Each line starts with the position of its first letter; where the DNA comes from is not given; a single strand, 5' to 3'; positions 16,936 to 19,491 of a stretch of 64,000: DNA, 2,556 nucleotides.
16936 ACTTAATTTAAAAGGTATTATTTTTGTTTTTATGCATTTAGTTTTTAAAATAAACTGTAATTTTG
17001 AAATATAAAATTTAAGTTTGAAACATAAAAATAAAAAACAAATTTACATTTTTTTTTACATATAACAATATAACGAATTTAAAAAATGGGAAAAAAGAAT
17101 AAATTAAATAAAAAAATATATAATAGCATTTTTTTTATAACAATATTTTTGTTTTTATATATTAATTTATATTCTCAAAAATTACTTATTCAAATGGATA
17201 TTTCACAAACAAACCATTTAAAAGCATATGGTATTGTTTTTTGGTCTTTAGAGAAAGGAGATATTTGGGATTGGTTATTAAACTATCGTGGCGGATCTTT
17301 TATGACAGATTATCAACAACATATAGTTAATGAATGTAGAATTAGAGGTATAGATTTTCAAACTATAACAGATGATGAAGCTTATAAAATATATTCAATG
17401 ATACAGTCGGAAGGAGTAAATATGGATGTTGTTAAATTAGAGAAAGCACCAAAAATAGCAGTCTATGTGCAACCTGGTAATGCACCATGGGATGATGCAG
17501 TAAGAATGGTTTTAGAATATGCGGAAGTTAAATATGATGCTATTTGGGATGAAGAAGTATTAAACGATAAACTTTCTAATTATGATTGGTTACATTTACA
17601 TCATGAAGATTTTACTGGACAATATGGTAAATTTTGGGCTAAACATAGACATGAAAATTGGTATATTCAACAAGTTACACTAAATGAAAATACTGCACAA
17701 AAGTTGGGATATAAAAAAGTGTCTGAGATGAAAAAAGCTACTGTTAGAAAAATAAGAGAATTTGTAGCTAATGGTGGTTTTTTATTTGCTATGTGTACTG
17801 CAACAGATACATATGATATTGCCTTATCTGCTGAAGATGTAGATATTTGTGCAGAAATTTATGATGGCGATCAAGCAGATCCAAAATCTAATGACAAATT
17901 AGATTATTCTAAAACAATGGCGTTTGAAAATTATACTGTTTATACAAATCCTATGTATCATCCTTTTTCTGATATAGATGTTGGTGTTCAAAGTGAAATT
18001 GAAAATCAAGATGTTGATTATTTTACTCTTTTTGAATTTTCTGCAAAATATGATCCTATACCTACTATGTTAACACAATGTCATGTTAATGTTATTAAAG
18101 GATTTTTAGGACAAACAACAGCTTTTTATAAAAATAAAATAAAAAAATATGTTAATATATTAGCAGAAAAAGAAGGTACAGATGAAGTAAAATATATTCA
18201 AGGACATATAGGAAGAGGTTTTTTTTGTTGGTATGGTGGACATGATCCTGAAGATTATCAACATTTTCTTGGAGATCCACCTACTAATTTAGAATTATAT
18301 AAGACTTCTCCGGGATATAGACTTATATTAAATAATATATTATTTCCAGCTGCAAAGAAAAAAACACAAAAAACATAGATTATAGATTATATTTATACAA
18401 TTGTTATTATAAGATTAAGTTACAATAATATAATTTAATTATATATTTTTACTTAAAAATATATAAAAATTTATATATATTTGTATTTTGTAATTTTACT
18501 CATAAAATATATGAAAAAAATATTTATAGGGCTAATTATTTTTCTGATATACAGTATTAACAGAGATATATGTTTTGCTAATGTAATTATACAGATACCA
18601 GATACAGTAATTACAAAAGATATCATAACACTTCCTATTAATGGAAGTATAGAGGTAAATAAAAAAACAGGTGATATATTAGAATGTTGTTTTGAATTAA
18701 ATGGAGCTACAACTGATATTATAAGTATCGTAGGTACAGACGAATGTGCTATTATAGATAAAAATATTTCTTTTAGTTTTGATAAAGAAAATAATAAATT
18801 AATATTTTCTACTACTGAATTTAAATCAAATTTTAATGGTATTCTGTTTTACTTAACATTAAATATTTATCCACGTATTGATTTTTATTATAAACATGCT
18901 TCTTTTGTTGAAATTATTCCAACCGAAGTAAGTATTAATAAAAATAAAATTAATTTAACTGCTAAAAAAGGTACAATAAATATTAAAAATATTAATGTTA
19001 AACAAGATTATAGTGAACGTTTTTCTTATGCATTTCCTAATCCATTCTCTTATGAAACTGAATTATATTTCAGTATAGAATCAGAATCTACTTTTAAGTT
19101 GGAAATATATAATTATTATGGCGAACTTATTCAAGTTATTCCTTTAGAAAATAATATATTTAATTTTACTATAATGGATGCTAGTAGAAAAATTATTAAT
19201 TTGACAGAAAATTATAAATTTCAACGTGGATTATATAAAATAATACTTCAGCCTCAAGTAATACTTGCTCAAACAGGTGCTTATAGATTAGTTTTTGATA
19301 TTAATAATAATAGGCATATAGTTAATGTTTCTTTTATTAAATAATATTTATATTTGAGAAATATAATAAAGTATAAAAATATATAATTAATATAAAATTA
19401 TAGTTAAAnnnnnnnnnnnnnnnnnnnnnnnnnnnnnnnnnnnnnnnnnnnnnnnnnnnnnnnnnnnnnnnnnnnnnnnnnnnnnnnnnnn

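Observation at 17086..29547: Secreted-protein island in which an IgGFc-binding/beta-barrel fusion sits directly upstream of the duplicated T9SS cargo genes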

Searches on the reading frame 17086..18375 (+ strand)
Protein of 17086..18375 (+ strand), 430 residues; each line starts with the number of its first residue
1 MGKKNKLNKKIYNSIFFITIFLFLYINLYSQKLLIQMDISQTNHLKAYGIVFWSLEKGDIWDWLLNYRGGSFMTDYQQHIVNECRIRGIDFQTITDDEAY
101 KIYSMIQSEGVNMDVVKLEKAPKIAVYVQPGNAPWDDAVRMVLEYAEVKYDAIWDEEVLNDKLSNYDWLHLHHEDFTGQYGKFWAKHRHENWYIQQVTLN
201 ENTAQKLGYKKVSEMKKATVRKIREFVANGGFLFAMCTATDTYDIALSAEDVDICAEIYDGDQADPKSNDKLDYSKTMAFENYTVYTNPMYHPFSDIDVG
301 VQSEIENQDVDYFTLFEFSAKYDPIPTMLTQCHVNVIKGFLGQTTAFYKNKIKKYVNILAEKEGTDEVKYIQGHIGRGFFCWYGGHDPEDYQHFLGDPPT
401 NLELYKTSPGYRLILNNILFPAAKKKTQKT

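Call 3: search_protein_families(library=pfam, proteins=[window:17086-18375:+], max_evalue=1)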
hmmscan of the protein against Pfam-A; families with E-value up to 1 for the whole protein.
window:17086-18375:+ (430 aa): 0 families

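Call 4: search_protein_families(library=ncbifam, proteins=[window:17086-18375:+], max_evalue=1)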
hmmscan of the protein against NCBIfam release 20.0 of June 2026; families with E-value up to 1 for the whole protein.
window:17086-18375:+ (430 aa): 0 families

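Call 19: search_solved_structures(query=window:17086-18375:+, max_evalue=10)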
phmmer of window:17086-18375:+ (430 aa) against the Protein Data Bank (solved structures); distinct sequences matched with E-value up to 10: 1.
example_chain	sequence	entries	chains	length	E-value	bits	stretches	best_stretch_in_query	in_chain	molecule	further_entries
6z5r_L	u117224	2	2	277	0.8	11.8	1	46-92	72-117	Reaction center protein L chain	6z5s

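Call 35: find_homologous_proteins(query=window:17086-18375:+, max_evalue=0.001)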
Query window:17086-18375:+ (430 aa): 8000 proteins with E <= 0.001 among 8000 candidates; the best 120 are listed.
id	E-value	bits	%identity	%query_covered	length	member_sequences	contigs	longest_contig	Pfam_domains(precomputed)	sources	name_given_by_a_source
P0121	3.3e-298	1007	100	100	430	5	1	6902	-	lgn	-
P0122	1.0e-255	867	86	99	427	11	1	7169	-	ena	-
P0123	2.6e-232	790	80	96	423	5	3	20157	-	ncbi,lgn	-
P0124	1.7e-225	767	76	98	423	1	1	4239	-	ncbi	-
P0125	2.1e-224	763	78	93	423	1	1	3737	-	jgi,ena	-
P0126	3.1e-220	750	75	99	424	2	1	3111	-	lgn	-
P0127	2.1e-213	727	72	96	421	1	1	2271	-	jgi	jgi:hypothetical protein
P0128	5.0e-213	726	74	97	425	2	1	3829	-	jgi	jgi:hypothetical protein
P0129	9.1e-213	725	72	98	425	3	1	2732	-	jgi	-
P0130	5.1e-211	719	72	97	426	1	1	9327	-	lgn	-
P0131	6.1e-209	713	72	98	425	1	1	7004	-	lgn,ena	-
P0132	7.8e-208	709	73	95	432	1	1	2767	-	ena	-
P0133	7.6e-205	699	70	97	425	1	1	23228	-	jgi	jgi:hypothetical protein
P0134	1.0e-203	695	70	97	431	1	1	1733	-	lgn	-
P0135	1.2e-201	688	68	99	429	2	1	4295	-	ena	-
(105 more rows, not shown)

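Call 44: predict_structure(alignment_id=A3)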
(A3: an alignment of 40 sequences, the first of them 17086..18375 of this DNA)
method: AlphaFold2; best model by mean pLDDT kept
length: 430 residues; sequences in the alignment: 40
mean_pLDDT: 79.5   pTM: 0.81
mean pLDDT of the five models: 79.5, 78.9, 76.1, 74.0, 71.4
residues with pLDDT >= 90: 177; 70-90: 159; 50-70: 40; < 50: 54
segments of 3 or more residues with pLDDT < 50: 110-112, 303-344, 425-430
pLDDT, mean of each block of 10 residues (from residue 1): 59 84 66 88 91 95 83 94 94 92 76 73 92 74 94 96 96 82 71 84 94 93 96 90 94 84 88 96 86 79 47 37 34 35 69 89 80 90 75 64 81 84 49
secondary structure, 60 per line:
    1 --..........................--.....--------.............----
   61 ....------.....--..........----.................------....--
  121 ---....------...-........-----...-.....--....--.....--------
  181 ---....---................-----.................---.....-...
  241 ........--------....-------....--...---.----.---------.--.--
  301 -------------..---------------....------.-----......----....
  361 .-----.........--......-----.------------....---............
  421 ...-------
elements in order: H3-28 E31-35 H44-56 E61-64 E71-75 H78-87 E92-95 H96-108 E115-118 E124-127 H138-145 E151-153 H155-159 H162-165 E168-172 H184-187 H191-206 H212-228 E232-236 H238-248 H257-260 H268-271 H331-334 E357-361 E367-375 E378-383 H402-405 H409-423

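Call 46: fold_search(model_id=the predicted structure, library=pdb)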
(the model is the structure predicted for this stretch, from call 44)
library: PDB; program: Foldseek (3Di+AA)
matches with E <= 10: 994; with E <= 0.001: 29
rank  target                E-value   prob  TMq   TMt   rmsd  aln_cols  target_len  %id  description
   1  2gk3_E                1.3e-05  1.00  0.30  0.48  11.9       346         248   11  Cytoplasmic Protein STM3548 from Salmonella typhimurium (released 2006-05-02)
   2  8aa2_G                3.4e-05  1.00  0.33  0.32  11.0       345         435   12  Inactive levan utilisation machinery (utilisome) in the presence of levan fructo-oligosaccharides DP 15-25 (released 2023-06-07)
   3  3fij_B                3.8e-05  1.00  0.32  0.56   8.0       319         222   12  Crystal structure of a uncharacterized protein lin1909 (released 2009-01-13)
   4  4ucf_A                4.5e-05  1.00  0.26  0.18  11.3       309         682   14  Crystal structure of Bifidobacterium bifidum beta-galactosidase in complex with alpha-galactose (released 2016-01-20)
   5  3fij_C                8.1e-05  1.00  0.32  0.56   7.8       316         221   12  Crystal structure of a uncharacterized protein lin1909 (released 2009-01-13)
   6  4ucf_C                9.1e-05  1.00  0.27  0.18  11.3       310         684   14  Crystal structure of Bifidobacterium bifidum beta-galactosidase in complex with alpha-galactose (released 2016-01-20)
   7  4uzs_B                9.1e-05  1.00  0.27  0.18  11.5       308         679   15  Crystal structure of Bifidobacterium bifidum beta-galactosidase (released 2015-09-30)
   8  2gk3_A                9.1e-05  1.00  0.29  0.46  12.2       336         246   10  Cytoplasmic Protein STM3548 from Salmonella typhimurium (released 2006-05-02)
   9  5xb7_F                9.6e-05  1.00  0.31  0.20  12.9       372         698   11  GH42 alpha-L-arabinopyranosidase from Bifidobacterium animalis subsp. lactis Bl-04 (released 2017-11-01)
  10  4uzs_C                1.2e-04  1.00  0.26  0.17  11.3       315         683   14  Crystal structure of Bifidobacterium bifidum beta-galactosidase (released 2015-09-30)
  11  4ucf_B                1.3e-04  1.00  0.27  0.18  11.3       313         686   14  Crystal structure of Bifidobacterium bifidum beta-galactosidase in complex with alpha-galactose (released 2016-01-20)
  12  3soz_A                1.4e-04  1.00  0.26  0.41  12.7       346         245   13  Cytoplasmic Protein STM1381 from Salmonella typhimurium LT2 (released 2011-08-03)
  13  8ibt_A                1.7e-04  1.00  0.26  0.17  12.0       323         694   12  Crystal structure of GH42 beta-galactosidase BiBga42A from Bifidobacterium longum subspecies infantis E318S mutant in  (released 2023-06-07)
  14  5xb7_C                1.9e-04  1.00  0.30  0.20  13.7       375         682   10  GH42 alpha-L-arabinopyranosidase from Bifidobacterium animalis subsp. lactis Bl-04 (released 2017-11-01)
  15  5xb7_D                2.1e-04  1.00  0.29  0.19   8.5       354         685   10  GH42 alpha-L-arabinopyranosidase from Bifidobacterium animalis subsp. lactis Bl-04 (released 2017-11-01)
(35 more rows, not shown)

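Call 48: search_solved_structures(query=A3, max_evalue=10)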
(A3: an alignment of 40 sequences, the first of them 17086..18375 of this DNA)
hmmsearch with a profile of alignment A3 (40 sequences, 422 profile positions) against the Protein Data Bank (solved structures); distinct sequences matched with E-value up to 10: 1.
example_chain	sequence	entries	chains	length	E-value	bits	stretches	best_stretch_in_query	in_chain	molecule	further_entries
6z1p_Bz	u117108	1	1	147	0.47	12.5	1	24-51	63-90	mS34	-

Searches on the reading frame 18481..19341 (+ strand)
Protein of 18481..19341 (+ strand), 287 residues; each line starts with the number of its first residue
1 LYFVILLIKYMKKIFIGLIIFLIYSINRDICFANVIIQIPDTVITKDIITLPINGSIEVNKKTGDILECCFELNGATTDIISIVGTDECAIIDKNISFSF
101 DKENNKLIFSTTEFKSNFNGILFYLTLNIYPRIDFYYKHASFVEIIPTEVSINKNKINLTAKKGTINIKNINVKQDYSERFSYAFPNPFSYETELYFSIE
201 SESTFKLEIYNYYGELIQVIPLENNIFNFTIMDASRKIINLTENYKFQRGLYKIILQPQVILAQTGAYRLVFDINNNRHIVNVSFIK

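Call 3: search_protein_families(library=pfam, proteins=[window:18481-19341:+], max_evalue=1)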
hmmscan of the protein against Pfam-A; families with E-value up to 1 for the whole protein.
window:18481-19341:+ (287 aa): 2 families
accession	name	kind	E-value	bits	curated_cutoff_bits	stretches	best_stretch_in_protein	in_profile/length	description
PF05293.16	ASFV_L11L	-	0.087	13.6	25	1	6-60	22-75/78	African swine fever virus (ASFV) L11L protein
PF18962.6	Por_Secre_tail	-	0.099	13.4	27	1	185-223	2-35/75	Secretion system C-terminal sorting domain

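Call 4: search_protein_families(library=ncbifam, proteins=[window:18481-19341:+], max_evalue=1)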
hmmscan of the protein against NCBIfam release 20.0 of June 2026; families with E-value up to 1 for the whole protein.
window:18481-19341:+ (287 aa): 0 families

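Call 31: search_protein_families(library=pfam, alignment_id=A2, max_evalue=0.01)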
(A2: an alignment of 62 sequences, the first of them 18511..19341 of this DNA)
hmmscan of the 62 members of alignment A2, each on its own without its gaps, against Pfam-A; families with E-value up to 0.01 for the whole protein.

A. member 1, window:18511-19341:+ (277 aa): 0 families

B. families by the number of members that match (of 62 scanned): 5 families
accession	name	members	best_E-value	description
PF18962.6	Por_Secre_tail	41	4.8e-07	Secretion system C-terminal sorting domain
PF00963.24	Cohesin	3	0.0003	Cohesin domain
PF13585.12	CHU_C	3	0.0041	CHU_C Type IX secretion signal domain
PF13860.13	FlgD_ig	1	0.00031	FlgD Ig-like domain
PF16405.10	DUF5013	1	0.0037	Domain of unknown function (DUF5013)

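Call 47: search_solved_structures(query=A2, max_evalue=10)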
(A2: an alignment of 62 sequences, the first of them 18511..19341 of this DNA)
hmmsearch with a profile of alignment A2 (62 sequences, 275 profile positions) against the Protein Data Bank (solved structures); distinct sequences matched with E-value up to 10: 18.
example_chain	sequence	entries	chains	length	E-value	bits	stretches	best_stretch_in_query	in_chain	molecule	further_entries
6kg8_A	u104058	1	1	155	1.5e-05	27.5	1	25-159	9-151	Probably cellulosomal scaffolding protein, secreted cellulose-binding and cohesin domain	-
6kgc_A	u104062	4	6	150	2.7e-05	26.7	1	27-159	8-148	Probably cellulosomal scaffolding protein, secreted cellulose-binding and cohesin domain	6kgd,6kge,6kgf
2ccl_A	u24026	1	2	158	0.013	17.8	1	26-93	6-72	CELLULOSOMAL SCAFFOLDING PROTEIN A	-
1ohz_A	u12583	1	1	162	0.014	17.7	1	26-93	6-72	CELLULOSOMAL SCAFFOLDING PROTEIN A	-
1anu_A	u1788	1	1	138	0.019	17.3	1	28-93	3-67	COHESIN-2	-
9efk_AE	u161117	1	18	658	0.024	17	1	114-170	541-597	orf22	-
8glj_D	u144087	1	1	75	0.027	16.8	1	172-213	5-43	Por secretion system C-terminal sorting domain-containing protein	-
4ums_A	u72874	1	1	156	0.049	16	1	30-110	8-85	CELLULOSOMAL ANCHORING SCAFFOLDIN B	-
1aoh_A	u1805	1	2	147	0.22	13.8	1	26-90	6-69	Cellulosomal-scaffolding protein A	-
1g1k_A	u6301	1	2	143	0.24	13.7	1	25-100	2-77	SCAFFOLDING PROTEIN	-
4dh2_A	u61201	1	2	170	0.28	13.5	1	31-112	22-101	Cellulosome anchoring protein cohesin region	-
2vn5_A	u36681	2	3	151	0.29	13.4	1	26-100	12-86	SCAFFOLDING PROTEIN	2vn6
5uyt_A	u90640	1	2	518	0.5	12.7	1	171-238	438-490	Ice-binding protein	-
7rlk_A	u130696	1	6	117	1.8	10.9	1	209-249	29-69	Transthyretin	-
6ezt_A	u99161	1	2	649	1.9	10.8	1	208-254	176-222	Beta-N-acetylglucosaminidase Nag2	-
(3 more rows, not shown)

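Call 77: search_protein_families(library=ncbifam, proteins=[window:18511-19341:+], max_evalue=10)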
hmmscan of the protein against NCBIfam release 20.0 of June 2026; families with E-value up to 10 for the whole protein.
window:18511-19341:+ (277 aa): 0 families

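Call 78: search_protein_families(library=ncbifam, alignment_id=A2, max_evalue=0.01)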
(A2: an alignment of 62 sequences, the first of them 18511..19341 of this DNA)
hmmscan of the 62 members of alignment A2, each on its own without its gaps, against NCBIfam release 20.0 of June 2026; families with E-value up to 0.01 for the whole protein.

A. member 1, window:18511-19341:+ (277 aa): 0 families

B. families by the number of members that match (of 62 scanned): 7 families
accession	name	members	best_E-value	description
TIGR04183.1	Por_Secre_tail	53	1.2e-08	T9SS type A sorting domain-containing protein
NF052323.1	T9SSA_dep_M6i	17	1.5e-05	T9SS-dependent M6-like inactivated metalloprotease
NF033707.1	T9SS_sortase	12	0.00019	type IX secretion system sortase PorU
NF038113.1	T9SSA_dep_M36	8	0.00045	T9SS-dependent M36 family metallopeptidase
NF050177.1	TapA_OM_Porphy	1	2.5e-05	TapA/TapC family T9SS-dependent outer membrane protein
NF053669.1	bindosome_BasA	1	0.0006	bindosome assembly system protein BasA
NF005566.0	PRK07236.1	1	0.0044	hypothetical protein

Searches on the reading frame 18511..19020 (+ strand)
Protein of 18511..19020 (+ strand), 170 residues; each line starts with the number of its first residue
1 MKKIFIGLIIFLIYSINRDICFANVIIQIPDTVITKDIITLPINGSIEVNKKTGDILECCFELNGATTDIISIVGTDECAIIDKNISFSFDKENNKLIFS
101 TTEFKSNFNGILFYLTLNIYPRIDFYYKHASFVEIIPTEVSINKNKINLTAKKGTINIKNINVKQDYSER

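Call 62: find_homologous_proteins(query=A4, max_evalue=0.001)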
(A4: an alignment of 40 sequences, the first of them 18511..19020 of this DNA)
Query A4 (40 sequences) (170 aa, profile of the alignment): 4 proteins with E <= 0.001 among 2632 candidates.
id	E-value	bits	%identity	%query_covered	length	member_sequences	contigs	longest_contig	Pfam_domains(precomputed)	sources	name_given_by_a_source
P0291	1.3e-43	166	-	-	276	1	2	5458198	-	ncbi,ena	-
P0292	5.5e-39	151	33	7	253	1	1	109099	-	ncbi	-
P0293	2.3e-29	120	100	100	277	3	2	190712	-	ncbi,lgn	-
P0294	1.1e-11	63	32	85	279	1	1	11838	-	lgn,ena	-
